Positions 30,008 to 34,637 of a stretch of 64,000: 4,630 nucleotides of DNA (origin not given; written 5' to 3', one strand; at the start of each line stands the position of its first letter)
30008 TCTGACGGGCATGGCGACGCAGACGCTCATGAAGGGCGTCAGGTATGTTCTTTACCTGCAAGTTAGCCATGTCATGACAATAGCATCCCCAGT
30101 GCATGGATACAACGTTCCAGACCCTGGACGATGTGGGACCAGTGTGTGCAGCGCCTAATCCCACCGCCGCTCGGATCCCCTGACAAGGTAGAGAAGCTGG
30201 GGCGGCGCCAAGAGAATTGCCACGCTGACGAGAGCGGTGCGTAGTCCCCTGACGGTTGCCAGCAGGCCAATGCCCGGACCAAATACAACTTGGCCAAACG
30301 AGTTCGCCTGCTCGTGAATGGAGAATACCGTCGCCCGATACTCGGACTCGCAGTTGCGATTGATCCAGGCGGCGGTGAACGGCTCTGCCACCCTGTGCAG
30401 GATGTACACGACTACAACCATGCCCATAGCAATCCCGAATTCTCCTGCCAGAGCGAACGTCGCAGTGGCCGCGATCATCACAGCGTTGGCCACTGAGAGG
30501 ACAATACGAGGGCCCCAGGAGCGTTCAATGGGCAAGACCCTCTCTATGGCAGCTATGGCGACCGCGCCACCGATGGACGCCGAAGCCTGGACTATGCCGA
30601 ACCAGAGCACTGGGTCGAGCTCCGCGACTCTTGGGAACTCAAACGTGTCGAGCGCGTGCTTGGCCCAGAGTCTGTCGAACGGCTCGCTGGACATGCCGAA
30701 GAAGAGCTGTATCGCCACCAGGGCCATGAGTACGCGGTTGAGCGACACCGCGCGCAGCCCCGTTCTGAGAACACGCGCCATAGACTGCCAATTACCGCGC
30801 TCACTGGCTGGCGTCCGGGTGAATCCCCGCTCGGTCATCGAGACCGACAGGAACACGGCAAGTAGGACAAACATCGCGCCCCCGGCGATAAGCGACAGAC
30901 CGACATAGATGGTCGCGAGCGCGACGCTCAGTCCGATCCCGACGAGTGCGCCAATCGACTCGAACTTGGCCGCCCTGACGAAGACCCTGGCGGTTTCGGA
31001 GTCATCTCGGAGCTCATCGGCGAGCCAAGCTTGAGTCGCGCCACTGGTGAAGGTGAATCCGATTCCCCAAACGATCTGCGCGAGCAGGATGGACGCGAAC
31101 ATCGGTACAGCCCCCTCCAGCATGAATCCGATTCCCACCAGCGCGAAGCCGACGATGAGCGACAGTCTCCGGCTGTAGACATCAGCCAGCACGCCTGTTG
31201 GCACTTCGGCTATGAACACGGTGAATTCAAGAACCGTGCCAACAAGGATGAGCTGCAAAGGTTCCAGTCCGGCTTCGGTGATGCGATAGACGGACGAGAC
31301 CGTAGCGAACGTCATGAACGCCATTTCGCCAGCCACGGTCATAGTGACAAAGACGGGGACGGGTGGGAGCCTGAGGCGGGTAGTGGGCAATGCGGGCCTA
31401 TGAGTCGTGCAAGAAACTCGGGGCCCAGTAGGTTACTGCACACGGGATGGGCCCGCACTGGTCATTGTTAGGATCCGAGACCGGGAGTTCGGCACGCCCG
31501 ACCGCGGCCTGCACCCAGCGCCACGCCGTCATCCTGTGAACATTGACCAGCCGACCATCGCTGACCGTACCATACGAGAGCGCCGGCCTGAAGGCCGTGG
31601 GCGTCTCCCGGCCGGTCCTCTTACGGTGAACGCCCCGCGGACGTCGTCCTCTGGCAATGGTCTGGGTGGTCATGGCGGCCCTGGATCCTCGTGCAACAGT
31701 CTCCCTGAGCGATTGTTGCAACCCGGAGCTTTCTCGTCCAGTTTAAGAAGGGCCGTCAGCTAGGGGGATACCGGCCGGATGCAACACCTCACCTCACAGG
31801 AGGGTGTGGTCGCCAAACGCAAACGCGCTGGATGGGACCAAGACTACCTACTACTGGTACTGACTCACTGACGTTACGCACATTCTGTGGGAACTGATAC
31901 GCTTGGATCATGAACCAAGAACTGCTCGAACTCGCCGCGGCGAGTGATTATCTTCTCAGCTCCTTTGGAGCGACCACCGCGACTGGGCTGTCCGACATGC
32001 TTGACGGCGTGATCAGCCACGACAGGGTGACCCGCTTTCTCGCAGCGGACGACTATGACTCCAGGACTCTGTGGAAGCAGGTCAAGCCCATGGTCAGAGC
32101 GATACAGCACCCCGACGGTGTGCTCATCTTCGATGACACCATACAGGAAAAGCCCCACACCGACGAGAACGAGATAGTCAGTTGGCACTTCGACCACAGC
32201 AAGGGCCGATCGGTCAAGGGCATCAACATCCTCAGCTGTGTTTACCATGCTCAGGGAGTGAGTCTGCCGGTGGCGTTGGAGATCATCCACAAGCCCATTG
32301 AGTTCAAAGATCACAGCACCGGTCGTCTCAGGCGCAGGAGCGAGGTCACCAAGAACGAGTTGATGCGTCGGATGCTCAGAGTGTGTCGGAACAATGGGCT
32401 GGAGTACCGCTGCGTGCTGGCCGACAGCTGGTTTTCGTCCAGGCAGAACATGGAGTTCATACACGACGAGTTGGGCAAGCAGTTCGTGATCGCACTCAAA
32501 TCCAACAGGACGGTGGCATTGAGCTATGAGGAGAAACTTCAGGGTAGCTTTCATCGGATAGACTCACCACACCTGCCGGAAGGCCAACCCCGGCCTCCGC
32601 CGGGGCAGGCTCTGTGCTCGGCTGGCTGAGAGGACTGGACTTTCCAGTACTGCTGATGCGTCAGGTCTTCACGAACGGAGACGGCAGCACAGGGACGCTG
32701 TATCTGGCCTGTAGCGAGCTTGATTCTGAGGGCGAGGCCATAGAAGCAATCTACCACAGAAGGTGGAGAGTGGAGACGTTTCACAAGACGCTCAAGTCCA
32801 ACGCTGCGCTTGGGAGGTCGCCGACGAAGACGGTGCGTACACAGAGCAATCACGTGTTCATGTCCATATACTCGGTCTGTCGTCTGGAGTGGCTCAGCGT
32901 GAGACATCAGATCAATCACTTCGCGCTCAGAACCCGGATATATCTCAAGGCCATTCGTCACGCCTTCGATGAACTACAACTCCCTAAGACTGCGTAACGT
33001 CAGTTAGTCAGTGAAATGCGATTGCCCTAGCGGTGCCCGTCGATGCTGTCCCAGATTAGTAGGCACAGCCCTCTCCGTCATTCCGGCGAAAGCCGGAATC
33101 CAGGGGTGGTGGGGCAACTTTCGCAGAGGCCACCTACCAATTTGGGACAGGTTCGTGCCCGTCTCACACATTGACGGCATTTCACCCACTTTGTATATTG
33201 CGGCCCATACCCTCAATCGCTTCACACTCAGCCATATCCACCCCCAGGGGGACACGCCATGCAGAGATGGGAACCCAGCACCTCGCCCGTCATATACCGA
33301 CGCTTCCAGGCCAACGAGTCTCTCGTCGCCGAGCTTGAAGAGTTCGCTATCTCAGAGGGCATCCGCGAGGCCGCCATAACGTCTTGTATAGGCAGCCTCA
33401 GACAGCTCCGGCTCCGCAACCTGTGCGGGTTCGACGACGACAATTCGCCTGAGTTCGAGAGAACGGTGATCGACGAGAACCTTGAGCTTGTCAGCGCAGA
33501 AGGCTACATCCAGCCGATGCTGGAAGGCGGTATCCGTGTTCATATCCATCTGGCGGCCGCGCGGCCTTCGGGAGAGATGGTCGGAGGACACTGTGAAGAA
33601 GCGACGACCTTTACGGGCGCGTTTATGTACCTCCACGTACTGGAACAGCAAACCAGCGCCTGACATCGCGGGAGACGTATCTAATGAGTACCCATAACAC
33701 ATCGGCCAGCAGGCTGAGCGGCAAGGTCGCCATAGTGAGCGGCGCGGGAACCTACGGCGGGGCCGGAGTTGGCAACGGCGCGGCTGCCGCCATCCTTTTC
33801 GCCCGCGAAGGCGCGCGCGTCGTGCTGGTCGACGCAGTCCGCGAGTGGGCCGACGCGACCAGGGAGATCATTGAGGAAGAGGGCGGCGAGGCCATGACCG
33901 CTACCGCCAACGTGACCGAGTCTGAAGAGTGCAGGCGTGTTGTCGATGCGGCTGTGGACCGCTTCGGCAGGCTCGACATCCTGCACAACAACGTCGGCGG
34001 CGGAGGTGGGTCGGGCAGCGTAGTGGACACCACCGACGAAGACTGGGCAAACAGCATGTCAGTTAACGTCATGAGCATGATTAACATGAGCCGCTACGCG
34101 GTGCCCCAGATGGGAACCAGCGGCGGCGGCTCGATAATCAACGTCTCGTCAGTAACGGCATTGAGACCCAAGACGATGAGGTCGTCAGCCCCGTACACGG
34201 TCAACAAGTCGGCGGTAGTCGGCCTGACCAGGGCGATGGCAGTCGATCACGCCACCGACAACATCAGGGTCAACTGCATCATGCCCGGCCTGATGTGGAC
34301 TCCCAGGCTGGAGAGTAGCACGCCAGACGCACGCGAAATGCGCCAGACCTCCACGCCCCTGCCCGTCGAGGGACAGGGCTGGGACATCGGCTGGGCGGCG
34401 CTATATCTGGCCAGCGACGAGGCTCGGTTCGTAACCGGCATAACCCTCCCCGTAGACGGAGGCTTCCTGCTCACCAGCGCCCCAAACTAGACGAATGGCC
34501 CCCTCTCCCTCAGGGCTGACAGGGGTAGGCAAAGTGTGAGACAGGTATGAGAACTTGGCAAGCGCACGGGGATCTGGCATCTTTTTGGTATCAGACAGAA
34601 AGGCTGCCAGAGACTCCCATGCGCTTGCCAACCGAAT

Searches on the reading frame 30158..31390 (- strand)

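Call 34: search_protein_families(library=pfam, proteins=[window:30158-31390:-], max_evalue=0.0001)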
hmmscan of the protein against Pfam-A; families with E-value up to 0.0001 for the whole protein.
window:30158-31390:- (411 aa): 1 family
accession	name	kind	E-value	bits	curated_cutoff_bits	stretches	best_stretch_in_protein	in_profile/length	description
PF07690.21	MFS_1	-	4.2e-16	59.2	33.4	1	23-330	10-303/347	Major Facilitator Superfamily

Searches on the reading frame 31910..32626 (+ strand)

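Call 34: search_protein_families(library=pfam, proteins=[window:31910-32626:+], max_evalue=0.0001)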
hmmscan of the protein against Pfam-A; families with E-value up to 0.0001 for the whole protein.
window:31910-32626:+ (239 aa): 1 family
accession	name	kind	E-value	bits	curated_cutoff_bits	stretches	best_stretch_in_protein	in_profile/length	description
PF13546.12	DDE_5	-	2.7e-19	70.2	27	1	15-206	22-218/272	DDE superfamily endonuclease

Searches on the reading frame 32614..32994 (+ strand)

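Call 34: search_protein_families(library=pfam, proteins=[window:32614-32994:+], max_evalue=0.0001)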
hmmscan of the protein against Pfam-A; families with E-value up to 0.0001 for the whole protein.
window:32614-32994:+ (127 aa): 1 family
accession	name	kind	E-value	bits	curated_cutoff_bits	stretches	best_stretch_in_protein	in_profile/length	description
PF01609.27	DDE_Tnp_1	-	3.2e-06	27.5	23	1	37-84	147-194/200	Transposase DDE domain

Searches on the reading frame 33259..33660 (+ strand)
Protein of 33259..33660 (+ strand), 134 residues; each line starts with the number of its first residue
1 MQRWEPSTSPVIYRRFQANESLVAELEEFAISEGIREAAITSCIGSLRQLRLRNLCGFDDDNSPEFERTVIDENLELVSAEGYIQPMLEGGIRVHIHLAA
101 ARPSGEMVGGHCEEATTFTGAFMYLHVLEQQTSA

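Call 34: search_protein_families(library=pfam, proteins=[window:33259-33660:+], max_evalue=0.0001)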
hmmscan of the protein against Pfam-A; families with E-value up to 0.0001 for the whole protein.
window:33259-33660:+ (134 aa): 1 family
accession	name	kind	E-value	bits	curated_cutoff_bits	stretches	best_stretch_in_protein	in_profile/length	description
PF03479.20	PCC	-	3e-18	66.7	25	1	13-125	4-112/117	Plants and Prokaryotes Conserved (PCC) domain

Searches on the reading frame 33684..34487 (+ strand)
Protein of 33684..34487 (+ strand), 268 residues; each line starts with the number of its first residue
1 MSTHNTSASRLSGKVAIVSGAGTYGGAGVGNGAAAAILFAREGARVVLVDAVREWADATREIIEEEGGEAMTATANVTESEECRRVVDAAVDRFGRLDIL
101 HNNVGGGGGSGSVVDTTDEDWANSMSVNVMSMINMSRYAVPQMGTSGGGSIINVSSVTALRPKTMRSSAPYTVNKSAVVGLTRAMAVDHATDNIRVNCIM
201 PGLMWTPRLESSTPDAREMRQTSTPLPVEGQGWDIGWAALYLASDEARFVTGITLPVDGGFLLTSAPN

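Call 34: search_protein_families(library=pfam, proteins=[window:33684-34487:+], max_evalue=0.0001)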
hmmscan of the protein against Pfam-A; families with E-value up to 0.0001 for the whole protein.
window:33684-34487:+ (268 aa): 2 families
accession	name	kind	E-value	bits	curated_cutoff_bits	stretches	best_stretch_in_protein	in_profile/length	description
PF13561.12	adh_short_C2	-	1.8e-57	195.1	27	1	30-261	7-235/236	Enoyl-(Acyl carrier protein) reductase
PF00106.31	adh_short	-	1.1e-44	152.7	26.6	1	26-214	7-192/195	short chain dehydrogenase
